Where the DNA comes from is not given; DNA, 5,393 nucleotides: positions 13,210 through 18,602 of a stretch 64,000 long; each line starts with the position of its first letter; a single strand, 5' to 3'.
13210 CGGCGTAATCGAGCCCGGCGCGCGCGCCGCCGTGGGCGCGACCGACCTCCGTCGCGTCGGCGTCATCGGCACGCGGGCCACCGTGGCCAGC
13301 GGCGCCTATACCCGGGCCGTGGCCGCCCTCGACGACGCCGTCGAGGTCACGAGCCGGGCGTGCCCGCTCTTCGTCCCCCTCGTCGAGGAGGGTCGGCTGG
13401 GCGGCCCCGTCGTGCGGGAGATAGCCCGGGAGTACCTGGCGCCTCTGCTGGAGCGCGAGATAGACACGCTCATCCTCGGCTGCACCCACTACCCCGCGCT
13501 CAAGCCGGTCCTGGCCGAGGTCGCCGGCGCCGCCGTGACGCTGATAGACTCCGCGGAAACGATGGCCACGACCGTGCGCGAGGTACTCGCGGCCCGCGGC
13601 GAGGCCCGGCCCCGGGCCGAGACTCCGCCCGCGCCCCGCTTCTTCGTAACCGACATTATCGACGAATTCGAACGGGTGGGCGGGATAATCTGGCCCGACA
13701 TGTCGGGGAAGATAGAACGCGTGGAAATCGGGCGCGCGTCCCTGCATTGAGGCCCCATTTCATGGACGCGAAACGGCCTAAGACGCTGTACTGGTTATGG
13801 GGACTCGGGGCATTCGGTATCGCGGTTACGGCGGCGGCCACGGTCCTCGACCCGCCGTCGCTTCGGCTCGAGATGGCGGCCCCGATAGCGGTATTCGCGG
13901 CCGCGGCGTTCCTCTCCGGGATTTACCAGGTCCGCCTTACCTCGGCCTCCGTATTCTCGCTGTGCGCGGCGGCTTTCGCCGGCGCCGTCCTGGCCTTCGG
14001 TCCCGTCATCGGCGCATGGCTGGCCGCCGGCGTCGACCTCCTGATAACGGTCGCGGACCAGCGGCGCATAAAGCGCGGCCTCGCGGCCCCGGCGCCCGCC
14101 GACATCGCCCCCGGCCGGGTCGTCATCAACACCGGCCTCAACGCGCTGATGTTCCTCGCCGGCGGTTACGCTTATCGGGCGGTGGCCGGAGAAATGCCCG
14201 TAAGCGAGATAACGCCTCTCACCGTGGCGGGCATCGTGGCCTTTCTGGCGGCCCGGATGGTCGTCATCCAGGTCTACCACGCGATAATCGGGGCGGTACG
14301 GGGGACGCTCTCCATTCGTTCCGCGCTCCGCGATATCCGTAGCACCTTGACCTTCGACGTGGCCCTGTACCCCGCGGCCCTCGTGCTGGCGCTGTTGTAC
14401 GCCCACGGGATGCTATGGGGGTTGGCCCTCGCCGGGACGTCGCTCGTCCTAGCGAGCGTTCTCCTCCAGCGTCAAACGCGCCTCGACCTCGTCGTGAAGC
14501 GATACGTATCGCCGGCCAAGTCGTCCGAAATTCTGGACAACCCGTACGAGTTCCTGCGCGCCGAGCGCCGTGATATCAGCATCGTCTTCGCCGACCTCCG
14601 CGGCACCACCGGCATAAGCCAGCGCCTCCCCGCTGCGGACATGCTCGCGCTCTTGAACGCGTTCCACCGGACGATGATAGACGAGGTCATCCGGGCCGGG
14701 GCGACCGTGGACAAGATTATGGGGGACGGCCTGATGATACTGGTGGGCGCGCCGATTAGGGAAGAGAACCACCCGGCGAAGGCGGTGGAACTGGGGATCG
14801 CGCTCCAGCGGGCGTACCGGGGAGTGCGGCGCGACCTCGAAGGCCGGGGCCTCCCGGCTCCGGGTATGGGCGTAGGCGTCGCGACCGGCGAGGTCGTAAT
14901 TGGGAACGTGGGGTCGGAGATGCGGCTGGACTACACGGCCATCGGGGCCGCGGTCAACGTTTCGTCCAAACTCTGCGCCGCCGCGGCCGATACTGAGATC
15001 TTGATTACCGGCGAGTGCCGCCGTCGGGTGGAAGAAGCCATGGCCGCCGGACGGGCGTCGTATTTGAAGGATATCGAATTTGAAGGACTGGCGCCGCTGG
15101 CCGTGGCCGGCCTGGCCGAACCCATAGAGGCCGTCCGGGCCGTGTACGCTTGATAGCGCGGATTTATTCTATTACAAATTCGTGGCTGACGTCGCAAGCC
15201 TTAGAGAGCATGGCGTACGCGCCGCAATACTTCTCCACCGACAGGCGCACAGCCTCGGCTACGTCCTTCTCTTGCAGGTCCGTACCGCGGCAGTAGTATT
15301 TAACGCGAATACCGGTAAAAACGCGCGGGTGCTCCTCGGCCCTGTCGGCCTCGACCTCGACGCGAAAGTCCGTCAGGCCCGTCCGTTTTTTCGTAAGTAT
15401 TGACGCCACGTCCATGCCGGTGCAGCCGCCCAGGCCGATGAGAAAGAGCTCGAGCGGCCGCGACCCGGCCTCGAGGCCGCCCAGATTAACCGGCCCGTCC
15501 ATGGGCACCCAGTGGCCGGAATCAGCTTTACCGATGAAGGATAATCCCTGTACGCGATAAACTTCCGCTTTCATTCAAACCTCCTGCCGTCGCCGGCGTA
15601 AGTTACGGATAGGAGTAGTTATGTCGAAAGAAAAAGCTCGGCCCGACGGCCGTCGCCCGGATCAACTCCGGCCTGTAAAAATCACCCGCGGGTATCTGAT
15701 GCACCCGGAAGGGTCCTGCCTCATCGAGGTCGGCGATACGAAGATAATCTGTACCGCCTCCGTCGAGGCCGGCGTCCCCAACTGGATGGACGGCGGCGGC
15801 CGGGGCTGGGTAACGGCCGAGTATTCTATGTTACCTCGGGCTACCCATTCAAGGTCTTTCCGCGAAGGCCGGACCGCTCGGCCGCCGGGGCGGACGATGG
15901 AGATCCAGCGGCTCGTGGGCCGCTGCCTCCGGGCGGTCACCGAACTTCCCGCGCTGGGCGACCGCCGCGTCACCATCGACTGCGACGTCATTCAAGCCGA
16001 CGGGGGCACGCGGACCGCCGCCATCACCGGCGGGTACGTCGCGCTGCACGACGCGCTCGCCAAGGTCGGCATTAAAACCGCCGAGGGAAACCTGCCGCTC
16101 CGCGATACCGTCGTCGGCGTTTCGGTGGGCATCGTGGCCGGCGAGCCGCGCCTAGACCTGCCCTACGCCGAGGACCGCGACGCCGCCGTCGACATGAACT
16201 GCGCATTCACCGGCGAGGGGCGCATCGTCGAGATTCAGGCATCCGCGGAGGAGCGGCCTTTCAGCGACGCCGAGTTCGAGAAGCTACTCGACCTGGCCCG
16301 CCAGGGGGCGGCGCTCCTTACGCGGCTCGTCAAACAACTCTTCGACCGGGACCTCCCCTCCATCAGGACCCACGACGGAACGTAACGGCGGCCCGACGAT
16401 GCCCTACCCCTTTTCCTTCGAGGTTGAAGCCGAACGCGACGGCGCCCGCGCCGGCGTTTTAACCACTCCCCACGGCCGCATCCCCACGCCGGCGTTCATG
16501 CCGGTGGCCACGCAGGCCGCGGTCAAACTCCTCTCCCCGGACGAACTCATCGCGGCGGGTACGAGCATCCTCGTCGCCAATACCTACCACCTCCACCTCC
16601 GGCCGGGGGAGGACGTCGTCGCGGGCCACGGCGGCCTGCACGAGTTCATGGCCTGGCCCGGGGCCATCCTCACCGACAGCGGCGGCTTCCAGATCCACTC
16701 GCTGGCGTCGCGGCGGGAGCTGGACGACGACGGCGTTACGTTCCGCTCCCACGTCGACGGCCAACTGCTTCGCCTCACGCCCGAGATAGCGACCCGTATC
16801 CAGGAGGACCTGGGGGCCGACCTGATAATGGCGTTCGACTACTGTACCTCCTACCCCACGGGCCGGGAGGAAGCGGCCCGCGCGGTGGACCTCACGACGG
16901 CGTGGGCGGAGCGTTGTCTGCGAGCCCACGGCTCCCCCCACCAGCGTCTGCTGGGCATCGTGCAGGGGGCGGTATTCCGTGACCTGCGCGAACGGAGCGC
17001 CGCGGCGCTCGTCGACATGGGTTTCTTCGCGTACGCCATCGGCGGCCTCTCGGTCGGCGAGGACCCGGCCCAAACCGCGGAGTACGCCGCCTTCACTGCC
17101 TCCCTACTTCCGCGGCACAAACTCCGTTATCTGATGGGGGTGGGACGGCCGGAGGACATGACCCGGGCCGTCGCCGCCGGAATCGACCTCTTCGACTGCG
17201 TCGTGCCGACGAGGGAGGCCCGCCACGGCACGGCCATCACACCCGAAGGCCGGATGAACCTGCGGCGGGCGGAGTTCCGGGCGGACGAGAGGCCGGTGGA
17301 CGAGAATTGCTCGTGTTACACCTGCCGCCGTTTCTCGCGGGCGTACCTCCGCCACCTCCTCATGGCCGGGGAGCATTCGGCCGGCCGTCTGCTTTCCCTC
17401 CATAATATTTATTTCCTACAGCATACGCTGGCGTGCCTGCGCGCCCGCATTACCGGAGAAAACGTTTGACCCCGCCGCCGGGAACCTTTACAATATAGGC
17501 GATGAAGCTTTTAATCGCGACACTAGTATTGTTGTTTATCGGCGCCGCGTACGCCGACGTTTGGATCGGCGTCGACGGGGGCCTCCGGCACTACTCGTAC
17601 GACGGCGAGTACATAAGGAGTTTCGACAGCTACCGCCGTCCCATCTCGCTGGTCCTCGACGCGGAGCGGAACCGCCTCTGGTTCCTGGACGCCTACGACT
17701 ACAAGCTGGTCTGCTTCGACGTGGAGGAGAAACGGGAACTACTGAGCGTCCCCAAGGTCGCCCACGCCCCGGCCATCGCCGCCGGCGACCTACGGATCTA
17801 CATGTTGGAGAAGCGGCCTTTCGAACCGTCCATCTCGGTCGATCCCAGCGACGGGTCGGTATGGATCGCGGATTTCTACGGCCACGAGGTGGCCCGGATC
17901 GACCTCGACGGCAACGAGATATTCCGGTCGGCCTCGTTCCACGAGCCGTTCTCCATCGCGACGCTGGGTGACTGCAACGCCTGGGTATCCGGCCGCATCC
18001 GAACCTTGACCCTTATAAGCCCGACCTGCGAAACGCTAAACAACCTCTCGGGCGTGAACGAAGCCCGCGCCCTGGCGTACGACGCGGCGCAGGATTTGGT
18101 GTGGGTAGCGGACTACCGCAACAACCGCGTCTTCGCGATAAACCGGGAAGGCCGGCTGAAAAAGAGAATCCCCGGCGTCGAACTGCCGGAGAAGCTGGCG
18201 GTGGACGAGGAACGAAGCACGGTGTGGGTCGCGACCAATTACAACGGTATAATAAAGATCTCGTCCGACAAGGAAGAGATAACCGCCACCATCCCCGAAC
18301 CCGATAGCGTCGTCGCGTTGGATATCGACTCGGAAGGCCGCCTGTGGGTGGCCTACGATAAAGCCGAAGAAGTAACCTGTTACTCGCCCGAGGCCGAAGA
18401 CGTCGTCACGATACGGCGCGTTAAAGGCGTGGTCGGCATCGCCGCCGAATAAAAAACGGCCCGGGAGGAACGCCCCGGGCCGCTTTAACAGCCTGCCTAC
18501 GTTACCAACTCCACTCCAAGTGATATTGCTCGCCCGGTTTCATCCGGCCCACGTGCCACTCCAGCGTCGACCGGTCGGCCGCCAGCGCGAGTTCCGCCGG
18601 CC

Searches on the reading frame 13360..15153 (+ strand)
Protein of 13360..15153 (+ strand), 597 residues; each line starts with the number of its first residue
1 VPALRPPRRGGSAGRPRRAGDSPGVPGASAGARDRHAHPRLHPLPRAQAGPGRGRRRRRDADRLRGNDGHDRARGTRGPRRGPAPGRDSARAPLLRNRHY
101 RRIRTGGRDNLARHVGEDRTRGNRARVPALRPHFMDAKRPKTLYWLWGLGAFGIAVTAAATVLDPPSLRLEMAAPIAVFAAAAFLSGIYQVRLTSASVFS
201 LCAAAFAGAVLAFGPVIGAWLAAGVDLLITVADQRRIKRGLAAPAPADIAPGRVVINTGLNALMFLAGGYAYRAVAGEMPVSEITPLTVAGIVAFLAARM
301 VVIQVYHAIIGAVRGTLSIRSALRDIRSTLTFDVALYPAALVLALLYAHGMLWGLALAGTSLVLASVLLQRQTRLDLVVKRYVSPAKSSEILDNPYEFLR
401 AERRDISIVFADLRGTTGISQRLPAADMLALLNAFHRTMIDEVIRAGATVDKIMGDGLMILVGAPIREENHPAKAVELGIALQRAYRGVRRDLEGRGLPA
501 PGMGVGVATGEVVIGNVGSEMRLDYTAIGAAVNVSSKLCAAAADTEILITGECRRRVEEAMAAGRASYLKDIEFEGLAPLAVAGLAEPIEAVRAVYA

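Call 86: search_protein_families(library=pfam, max_evalue=0.00001, proteins=[window:13360-15153:+])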
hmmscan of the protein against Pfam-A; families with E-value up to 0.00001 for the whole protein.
window:13360-15153:+ (597 aa): 1 family
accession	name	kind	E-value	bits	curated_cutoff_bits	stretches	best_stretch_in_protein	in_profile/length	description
PF00211.25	Guanylate_cyc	-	1.6e-15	57.6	21.9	1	404-558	7-156/183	Adenylate and Guanylate cyclase catalytic domain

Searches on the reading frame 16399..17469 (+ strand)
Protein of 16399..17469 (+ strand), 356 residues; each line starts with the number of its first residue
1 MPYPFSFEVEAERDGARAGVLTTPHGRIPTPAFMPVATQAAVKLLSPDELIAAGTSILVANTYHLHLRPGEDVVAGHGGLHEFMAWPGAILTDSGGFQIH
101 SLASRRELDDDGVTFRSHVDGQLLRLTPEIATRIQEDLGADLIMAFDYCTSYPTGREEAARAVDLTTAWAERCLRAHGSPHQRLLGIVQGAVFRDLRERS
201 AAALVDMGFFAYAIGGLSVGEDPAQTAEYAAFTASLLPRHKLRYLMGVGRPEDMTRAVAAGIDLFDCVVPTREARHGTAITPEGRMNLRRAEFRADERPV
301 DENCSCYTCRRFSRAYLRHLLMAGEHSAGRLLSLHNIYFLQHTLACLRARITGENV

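Call 86: search_protein_families(library=pfam, max_evalue=0.00001, proteins=[window:16399-17469:+])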
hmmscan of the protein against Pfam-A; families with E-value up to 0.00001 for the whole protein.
window:16399-17469:+ (356 aa): 1 family
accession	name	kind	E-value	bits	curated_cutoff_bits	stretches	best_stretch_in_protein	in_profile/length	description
PF01702.25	TGT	-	8e-138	459.8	26.3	1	14-353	1-341/357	Queuine tRNA-ribosyltransferase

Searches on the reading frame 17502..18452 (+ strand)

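Call 86: search_protein_families(library=pfam, max_evalue=0.00001, proteins=[window:17502-18452:+])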
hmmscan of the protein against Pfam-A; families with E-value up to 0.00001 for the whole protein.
window:17502-18452:+ (316 aa): 3 families
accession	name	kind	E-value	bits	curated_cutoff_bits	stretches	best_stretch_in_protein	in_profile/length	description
PF08450.18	SGL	-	6.9e-11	42.7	26.3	0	26-141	115-218/246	SMP-30/Gluconolactonase/LRE-like region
PF01436.27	NHL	-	7.7e-11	41.9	20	0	189-211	5-26/28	NHL repeat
PF24684.1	Vgb_lyase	-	1.5e-07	31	50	0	189-294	57-165/290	Virginiamycin B lyase family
